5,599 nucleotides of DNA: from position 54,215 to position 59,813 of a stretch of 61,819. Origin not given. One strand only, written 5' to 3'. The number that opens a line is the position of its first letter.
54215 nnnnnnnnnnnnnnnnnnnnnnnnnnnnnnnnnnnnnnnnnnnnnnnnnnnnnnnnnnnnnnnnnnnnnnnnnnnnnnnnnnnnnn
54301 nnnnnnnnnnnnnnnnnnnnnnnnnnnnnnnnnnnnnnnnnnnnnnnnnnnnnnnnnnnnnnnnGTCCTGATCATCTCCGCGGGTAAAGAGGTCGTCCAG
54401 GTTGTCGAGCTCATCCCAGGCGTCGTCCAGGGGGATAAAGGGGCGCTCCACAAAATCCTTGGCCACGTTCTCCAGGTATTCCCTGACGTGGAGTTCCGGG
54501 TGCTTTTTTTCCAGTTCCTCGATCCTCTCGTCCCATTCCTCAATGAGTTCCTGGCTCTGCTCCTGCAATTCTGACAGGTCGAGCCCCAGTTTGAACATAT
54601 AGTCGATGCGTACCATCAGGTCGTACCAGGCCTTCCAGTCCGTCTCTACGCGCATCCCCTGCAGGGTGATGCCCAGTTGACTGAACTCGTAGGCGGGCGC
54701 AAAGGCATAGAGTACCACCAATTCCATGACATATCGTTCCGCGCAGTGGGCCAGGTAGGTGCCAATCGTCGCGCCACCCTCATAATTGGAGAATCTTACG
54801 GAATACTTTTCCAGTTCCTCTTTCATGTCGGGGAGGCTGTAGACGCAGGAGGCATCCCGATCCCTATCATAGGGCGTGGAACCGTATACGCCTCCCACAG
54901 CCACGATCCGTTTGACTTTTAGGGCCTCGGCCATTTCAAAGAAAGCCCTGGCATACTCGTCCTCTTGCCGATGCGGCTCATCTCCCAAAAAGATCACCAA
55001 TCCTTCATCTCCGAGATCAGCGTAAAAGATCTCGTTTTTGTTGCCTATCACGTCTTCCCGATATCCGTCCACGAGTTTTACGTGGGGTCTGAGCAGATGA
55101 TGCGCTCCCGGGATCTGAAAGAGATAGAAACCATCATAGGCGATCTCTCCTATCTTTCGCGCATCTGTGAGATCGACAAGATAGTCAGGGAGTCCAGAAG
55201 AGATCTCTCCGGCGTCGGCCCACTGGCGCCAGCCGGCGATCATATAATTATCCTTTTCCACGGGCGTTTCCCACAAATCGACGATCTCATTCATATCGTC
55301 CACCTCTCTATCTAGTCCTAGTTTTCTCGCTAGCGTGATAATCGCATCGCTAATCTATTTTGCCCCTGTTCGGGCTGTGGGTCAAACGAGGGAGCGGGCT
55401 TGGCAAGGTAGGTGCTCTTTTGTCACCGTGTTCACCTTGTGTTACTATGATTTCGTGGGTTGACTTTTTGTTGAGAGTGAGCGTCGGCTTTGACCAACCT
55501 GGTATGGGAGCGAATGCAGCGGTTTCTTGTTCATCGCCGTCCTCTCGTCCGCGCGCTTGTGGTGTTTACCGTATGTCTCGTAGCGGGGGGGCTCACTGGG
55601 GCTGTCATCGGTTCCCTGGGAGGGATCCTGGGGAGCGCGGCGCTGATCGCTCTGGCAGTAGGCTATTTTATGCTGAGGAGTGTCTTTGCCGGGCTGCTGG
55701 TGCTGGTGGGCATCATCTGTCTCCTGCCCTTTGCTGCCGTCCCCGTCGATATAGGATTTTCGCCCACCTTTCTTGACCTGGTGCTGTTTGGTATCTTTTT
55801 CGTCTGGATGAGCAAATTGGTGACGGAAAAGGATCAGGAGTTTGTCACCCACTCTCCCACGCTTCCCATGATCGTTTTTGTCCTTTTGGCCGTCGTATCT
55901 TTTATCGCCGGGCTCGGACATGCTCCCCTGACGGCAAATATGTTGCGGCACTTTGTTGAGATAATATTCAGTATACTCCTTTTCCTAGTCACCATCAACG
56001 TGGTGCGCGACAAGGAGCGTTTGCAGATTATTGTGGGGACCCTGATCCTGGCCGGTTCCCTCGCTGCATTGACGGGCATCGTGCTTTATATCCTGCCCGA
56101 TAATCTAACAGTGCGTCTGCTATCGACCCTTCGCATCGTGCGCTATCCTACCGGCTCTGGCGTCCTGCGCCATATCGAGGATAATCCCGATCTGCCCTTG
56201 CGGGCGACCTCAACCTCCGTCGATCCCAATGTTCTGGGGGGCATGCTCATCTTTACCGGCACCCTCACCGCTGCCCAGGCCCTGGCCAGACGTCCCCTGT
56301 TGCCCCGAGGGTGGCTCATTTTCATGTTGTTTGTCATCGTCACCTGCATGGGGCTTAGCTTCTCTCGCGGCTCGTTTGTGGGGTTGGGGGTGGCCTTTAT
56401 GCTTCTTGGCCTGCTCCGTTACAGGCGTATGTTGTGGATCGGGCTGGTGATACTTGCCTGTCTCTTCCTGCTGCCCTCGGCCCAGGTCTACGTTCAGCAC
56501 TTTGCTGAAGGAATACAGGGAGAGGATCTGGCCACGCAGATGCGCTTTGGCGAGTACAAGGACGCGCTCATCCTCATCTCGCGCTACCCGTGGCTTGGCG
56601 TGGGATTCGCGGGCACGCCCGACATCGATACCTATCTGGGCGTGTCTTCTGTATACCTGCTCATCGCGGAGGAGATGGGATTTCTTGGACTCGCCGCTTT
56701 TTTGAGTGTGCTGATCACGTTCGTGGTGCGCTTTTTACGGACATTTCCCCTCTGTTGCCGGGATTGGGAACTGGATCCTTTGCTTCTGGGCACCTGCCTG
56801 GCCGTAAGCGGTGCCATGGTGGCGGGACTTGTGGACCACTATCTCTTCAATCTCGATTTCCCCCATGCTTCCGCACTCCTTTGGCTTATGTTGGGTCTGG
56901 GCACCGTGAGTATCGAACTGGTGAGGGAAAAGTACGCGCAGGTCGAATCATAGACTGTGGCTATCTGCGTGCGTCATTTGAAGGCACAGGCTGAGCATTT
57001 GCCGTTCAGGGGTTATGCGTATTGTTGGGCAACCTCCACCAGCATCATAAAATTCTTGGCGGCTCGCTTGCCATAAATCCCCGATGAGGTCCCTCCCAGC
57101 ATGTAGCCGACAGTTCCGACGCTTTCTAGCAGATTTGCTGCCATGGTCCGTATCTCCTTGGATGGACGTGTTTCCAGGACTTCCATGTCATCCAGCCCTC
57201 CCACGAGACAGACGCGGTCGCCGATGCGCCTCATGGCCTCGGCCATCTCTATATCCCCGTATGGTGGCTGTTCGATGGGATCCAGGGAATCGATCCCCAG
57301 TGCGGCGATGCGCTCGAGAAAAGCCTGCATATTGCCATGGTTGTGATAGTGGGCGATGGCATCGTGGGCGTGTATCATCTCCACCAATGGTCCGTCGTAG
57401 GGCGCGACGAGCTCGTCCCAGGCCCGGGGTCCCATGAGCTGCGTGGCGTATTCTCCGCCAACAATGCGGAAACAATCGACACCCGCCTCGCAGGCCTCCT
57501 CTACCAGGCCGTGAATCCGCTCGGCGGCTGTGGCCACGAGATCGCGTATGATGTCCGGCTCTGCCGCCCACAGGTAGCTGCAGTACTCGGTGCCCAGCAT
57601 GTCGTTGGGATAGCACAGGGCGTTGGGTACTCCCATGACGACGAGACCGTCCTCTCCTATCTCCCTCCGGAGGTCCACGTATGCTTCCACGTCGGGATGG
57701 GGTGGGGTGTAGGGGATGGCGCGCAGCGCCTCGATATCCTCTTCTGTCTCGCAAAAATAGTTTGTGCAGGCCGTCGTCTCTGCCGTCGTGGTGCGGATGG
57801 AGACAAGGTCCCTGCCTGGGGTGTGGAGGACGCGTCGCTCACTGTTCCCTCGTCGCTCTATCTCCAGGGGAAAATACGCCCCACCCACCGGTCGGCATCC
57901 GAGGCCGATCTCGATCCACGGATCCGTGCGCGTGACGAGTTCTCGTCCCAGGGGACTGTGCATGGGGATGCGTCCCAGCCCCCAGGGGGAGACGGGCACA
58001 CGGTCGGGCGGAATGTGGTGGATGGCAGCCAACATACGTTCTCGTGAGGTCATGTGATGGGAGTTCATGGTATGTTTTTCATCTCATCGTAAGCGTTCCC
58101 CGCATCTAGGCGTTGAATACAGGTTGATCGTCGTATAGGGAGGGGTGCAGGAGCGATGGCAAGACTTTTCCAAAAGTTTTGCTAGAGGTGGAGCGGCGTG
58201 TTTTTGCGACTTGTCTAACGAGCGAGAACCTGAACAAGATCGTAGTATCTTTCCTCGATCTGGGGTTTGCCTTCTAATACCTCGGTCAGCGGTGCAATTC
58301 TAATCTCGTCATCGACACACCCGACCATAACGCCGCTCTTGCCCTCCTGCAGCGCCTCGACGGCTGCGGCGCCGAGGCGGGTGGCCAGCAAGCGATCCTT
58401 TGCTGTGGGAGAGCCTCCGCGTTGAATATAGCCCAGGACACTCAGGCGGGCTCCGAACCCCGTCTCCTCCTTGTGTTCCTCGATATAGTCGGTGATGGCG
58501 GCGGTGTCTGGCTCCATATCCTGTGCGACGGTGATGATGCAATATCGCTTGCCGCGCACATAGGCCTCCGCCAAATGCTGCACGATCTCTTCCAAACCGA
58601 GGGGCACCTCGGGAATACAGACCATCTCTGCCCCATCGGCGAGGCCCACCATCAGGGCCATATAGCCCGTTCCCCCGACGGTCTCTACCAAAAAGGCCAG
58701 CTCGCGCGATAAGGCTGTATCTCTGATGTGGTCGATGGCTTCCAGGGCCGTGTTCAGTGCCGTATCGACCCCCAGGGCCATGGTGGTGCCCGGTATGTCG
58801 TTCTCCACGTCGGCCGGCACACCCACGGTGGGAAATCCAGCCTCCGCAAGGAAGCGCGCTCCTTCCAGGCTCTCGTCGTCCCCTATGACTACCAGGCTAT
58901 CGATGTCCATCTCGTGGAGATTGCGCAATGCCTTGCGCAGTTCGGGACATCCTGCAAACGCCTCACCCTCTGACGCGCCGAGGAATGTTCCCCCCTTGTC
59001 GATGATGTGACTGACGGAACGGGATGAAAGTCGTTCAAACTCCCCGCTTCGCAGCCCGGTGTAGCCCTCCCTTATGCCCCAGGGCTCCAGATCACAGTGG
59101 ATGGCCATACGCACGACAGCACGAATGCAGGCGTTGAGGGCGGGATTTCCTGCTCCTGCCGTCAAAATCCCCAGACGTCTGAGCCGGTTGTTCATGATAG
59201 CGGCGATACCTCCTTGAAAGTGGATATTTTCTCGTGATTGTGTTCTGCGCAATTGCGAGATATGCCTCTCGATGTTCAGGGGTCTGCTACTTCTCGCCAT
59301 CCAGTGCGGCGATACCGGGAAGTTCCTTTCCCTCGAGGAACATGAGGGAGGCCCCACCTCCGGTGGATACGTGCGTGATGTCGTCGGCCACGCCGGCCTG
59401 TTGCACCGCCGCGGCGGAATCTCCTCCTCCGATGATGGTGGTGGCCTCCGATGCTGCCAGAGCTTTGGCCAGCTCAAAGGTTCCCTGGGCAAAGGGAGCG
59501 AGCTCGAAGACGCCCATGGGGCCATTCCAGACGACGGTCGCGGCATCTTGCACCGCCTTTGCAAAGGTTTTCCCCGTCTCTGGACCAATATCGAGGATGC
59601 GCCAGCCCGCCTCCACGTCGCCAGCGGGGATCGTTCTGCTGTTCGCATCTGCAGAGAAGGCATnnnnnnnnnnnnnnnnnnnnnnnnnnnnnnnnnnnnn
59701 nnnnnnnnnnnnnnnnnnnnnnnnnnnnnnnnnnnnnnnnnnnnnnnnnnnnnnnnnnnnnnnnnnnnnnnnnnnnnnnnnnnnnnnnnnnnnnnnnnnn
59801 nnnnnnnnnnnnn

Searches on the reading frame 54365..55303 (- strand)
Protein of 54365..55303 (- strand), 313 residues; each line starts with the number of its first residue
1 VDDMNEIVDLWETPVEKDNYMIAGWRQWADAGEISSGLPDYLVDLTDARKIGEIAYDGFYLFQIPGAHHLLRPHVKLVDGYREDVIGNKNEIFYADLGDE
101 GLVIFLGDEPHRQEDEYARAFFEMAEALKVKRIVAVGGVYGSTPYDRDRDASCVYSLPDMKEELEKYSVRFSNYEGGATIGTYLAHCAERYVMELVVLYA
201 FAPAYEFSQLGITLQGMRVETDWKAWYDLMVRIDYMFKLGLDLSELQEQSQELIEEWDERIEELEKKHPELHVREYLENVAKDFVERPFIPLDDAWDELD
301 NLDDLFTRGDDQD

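Call 91: search_protein_families(library=pfam, proteins=[window:54365-55303:-], max_evalue=0.00001)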
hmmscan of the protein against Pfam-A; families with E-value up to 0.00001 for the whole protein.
window:54365-55303:- (313 aa): 1 family
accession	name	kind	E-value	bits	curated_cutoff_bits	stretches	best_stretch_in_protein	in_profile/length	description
PF09754.15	PAC2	-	1.3e-22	81.1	25.8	1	28-258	5-212/215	PAC2 family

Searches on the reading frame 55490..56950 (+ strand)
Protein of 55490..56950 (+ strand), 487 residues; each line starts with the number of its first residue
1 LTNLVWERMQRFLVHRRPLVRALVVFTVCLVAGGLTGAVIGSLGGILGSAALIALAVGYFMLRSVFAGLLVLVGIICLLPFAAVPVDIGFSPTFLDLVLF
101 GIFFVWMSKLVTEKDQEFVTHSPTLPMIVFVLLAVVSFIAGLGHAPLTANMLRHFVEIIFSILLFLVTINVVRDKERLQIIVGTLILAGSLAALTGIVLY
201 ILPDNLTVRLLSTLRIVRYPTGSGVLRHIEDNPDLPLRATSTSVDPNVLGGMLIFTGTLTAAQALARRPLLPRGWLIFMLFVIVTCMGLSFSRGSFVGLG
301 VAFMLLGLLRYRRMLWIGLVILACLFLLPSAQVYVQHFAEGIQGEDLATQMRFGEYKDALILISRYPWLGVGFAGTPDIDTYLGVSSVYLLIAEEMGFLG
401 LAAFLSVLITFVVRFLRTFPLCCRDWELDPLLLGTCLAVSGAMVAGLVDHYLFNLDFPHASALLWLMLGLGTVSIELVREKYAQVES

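Call 26: search_protein_families(library=pfam, proteins=[window:55490-56950:+], max_evalue=0.001)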
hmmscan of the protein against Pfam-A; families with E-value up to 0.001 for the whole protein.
window:55490-56950:+ (487 aa): 1 family
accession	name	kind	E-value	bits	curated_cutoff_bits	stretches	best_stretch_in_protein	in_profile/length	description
PF04932.20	Wzy_C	-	3.9e-14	53.1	31.7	1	279-405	2-149/149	O-Antigen ligase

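Call 76: search_protein_families(library=ncbifam, proteins=[window:55490-56950:+], max_evalue=0.001)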
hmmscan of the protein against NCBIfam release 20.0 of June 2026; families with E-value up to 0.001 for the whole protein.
window:55490-56950:+ (487 aa): 1 family
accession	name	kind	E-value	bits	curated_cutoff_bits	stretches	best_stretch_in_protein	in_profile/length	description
TIGR00947.1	2A73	equivalog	2.4e-11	43.3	366.4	1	243-470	168-418/425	IctB family putative bicarbonate transporter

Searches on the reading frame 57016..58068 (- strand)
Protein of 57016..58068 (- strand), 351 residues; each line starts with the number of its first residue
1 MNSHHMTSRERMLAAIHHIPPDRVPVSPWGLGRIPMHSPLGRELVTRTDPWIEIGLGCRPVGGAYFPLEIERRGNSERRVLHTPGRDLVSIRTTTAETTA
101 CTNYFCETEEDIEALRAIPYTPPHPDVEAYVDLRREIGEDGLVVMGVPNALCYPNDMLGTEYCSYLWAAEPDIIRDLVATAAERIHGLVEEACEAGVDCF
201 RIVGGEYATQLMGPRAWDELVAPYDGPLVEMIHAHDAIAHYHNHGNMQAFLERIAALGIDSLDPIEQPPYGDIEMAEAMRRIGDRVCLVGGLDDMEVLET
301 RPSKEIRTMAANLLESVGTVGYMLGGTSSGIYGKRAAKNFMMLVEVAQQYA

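Call 26: search_protein_families(library=pfam, proteins=[window:57016-58068:-], max_evalue=0.001)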
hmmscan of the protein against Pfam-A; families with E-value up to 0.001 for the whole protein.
window:57016-58068:- (351 aa): 1 family
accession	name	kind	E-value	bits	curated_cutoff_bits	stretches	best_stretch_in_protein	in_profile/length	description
PF01208.23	URO-D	-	3e-17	63.1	23.9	1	102-350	96-346/346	Uroporphyrinogen decarboxylase (URO-D)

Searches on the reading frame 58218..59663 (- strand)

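Call 26: search_protein_families(library=pfam, proteins=[window:58218-59663:-], max_evalue=0.001)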
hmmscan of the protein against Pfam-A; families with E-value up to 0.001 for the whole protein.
window:58218-59663:- (482 aa): 1 family
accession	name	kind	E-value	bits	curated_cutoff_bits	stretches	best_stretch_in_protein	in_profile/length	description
PF00365.25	PFK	-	1.3e-82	277.7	30.9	1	163-438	1-277/277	Phosphofructokinase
